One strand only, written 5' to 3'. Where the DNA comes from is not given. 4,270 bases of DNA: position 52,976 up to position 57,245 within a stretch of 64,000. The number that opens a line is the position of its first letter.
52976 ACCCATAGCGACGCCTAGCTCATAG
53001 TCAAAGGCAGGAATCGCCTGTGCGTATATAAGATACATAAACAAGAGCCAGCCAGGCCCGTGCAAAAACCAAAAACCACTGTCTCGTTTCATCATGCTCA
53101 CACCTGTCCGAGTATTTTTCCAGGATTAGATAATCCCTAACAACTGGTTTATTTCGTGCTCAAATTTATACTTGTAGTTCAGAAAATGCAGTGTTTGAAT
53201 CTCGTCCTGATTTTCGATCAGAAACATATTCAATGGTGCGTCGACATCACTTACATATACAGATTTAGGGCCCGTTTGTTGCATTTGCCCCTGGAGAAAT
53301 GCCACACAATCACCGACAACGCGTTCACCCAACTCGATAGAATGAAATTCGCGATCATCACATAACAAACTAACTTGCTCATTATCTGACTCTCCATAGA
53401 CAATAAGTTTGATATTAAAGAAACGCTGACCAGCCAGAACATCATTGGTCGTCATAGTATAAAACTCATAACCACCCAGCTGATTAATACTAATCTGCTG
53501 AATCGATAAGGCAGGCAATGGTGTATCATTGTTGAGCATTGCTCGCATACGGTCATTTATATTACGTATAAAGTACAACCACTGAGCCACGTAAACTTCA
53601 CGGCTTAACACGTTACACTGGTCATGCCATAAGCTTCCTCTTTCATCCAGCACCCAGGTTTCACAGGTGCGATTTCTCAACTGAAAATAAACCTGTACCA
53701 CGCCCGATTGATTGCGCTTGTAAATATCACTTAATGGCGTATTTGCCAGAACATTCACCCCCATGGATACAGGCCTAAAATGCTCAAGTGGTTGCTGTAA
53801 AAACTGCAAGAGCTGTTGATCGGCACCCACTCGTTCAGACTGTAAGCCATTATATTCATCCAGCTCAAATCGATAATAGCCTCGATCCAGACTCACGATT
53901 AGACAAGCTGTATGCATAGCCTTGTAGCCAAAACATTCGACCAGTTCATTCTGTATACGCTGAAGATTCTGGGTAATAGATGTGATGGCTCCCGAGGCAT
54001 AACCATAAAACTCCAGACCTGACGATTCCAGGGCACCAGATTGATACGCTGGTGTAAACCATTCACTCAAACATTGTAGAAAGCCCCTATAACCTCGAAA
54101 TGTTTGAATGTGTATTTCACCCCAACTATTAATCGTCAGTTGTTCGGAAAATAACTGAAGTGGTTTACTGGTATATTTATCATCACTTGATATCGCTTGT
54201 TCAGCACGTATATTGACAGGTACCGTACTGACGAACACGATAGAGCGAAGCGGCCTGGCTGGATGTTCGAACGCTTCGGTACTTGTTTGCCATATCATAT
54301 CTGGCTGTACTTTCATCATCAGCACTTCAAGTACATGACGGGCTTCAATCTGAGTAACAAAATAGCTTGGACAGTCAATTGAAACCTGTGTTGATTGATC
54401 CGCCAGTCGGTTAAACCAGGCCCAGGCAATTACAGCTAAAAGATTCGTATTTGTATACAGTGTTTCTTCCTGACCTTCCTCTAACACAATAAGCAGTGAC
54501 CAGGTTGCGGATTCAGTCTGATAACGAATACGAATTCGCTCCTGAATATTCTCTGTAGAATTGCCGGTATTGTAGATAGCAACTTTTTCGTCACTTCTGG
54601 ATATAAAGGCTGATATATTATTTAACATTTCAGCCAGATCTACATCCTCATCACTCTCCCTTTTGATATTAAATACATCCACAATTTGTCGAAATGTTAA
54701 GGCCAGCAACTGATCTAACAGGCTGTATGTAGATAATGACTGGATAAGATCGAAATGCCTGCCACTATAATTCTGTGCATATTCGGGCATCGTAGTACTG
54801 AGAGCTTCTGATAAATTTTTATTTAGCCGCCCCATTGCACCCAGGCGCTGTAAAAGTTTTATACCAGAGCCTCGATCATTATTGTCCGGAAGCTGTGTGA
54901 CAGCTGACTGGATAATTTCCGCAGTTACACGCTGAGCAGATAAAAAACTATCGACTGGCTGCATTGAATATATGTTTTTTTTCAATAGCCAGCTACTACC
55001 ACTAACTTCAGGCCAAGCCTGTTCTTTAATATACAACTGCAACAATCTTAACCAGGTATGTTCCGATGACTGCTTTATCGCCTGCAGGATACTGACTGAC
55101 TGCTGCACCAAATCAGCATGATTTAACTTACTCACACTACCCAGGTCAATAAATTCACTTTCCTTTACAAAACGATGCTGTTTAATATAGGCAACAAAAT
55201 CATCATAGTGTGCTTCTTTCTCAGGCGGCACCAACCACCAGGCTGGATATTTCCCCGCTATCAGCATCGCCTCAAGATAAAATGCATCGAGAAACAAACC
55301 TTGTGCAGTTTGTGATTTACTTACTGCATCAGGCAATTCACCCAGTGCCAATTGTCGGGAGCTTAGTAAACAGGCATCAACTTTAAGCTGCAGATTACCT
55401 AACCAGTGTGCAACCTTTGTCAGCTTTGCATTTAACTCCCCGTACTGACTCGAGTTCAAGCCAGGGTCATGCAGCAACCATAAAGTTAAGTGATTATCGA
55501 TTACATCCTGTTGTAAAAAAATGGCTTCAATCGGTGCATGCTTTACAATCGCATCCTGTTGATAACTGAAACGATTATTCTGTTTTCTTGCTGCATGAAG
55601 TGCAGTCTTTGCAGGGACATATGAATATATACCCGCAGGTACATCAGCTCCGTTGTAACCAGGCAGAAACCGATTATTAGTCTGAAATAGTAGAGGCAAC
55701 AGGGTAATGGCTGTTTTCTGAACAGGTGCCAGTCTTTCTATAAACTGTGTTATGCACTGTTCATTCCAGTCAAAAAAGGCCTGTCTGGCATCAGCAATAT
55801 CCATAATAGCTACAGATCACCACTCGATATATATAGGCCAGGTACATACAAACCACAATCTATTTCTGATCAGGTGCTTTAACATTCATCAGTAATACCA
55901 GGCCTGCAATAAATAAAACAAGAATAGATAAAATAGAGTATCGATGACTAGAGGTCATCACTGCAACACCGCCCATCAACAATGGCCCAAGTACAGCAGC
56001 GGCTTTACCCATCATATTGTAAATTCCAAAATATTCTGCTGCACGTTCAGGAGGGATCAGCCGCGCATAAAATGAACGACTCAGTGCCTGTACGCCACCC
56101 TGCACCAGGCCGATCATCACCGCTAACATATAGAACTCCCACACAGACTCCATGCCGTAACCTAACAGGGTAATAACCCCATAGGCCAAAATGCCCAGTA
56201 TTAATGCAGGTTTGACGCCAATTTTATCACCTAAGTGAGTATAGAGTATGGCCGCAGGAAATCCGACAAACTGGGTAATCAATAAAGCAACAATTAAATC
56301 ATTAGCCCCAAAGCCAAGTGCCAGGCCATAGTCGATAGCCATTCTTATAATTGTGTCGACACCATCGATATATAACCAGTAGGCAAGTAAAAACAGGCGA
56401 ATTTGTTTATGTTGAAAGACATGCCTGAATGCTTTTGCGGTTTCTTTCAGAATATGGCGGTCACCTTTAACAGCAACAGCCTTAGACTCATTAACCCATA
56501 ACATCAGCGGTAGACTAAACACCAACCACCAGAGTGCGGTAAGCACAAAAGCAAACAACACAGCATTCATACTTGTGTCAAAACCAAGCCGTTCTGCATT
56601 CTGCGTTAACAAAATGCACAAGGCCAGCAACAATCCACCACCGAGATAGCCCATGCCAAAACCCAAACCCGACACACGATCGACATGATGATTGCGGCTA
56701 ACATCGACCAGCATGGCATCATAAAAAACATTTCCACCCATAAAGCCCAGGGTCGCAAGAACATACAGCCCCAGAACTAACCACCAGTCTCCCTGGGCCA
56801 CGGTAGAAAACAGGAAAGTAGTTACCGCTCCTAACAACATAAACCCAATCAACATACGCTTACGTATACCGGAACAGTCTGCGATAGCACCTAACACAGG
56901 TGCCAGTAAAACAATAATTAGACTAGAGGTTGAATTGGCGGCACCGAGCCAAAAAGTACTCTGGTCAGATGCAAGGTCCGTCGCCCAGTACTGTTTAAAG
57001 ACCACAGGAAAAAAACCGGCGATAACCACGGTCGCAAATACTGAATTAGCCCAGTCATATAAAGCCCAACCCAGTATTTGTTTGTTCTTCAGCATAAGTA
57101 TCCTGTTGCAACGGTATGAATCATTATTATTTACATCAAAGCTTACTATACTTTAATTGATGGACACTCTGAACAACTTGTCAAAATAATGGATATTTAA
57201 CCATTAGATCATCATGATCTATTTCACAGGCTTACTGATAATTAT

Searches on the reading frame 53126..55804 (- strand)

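Call 70: search_protein_families(library=pfam, proteins=[window:53126-55804:-], max_evalue=0.00001)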
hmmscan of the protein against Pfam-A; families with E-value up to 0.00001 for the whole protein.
window:53126-55804:- (892 aa): 2 families
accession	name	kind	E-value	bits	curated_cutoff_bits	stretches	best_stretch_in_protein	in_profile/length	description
PF12633.13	Adenyl_cycl_N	-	1.2e-24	87.9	27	1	3-190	2-199/199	Adenylate cyclase NT domain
PF01295.23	Adenylate_cycl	-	2.2e-13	50.1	27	1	366-740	164-556/601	Adenylate cyclase, class-I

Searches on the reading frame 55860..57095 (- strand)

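Call 70: search_protein_families(library=pfam, proteins=[window:55860-57095:-], max_evalue=0.00001)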
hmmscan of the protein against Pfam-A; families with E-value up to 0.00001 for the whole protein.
window:55860-57095:- (411 aa): 3 families
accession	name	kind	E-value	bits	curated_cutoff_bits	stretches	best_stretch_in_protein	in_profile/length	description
PF11700.14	ATG22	-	2.7e-65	221.4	24.1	1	53-406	76-473/482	Vacuole effluxer Atg22 like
PF07690.21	MFS_1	-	1.2e-26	93.9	33.4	2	250-408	15-177/347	Major Facilitator Superfamily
PF12832.13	MFS_1_like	-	3.2e-07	30.2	25.2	1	59-378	45-361/373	MFS_1 like family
